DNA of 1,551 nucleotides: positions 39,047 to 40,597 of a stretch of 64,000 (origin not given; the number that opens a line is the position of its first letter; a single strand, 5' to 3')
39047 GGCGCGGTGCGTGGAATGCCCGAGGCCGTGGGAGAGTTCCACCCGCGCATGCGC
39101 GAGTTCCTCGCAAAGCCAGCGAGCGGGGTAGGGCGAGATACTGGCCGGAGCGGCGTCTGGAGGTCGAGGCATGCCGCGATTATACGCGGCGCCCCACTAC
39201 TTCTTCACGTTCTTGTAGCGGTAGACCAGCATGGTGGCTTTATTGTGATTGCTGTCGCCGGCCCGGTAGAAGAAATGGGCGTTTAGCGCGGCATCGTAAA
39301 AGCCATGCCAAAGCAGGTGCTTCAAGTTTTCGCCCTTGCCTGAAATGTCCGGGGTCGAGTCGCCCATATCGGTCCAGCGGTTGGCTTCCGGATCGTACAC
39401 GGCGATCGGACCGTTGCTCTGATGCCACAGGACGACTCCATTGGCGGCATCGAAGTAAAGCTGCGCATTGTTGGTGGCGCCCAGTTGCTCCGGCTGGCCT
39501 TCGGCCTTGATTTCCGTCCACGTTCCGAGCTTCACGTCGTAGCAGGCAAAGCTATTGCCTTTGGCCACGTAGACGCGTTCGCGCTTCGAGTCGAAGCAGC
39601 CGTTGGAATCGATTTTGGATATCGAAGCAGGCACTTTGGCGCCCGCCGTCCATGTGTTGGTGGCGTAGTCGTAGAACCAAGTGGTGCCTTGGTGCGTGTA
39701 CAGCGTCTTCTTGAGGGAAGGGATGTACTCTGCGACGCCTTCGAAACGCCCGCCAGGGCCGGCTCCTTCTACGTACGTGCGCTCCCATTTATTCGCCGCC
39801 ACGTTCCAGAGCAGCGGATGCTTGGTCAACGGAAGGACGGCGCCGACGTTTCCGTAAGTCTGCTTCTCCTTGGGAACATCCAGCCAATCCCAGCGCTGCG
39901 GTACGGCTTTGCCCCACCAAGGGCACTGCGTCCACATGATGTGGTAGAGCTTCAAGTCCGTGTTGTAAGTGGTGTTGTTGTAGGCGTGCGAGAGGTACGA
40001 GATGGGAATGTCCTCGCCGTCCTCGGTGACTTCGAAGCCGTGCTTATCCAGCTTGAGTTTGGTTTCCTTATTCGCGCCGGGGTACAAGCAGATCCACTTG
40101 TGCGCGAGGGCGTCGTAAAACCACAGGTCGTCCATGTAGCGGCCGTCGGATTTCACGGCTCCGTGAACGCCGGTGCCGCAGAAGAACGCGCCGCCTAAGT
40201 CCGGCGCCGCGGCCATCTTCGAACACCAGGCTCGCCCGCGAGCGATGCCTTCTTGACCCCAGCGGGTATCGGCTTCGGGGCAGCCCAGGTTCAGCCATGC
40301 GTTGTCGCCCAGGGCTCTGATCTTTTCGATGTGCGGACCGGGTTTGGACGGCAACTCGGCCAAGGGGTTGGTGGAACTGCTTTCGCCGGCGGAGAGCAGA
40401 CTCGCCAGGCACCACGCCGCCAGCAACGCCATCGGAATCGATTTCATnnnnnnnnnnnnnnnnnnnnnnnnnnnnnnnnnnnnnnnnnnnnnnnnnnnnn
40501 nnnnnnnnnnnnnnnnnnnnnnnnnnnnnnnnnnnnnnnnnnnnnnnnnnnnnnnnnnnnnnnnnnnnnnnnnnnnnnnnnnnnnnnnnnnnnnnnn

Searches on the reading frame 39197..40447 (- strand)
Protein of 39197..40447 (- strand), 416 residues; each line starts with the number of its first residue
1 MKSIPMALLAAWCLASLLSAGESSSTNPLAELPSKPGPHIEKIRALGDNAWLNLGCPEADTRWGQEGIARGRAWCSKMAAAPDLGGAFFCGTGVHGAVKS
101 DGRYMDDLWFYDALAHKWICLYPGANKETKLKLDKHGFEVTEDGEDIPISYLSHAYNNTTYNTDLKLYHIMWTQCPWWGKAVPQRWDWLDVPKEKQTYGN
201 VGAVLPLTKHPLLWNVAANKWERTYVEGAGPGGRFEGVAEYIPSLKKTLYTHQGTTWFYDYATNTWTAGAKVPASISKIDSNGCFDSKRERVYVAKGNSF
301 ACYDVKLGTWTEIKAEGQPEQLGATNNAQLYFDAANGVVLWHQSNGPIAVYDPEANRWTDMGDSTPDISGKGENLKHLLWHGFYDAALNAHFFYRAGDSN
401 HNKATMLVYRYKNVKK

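Call 28: find_encoding_contigs(protein=window:39197-40447:-, flank=10000, max_places=10)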
Protein window:39197-40447:- (416 aa): 2 contigs read that carry it; 2 places shown.
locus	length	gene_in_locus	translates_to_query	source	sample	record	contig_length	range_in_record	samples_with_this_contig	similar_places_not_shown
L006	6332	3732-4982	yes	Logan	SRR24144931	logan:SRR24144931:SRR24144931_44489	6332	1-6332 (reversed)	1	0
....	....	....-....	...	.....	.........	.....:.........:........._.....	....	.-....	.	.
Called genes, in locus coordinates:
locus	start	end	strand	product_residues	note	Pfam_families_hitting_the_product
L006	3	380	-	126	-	?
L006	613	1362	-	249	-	PF05721:PhyH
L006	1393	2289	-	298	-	PF05721:PhyH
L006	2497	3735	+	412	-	PF00392:GntR, PF13377:Peripla_BP_3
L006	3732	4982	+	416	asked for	-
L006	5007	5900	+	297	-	PF02311:AraC_binding (weak), PF12833:HTH_18, PF00165:HTH_AraC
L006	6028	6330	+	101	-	?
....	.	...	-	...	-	?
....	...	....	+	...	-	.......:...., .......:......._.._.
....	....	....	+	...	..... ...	-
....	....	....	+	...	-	?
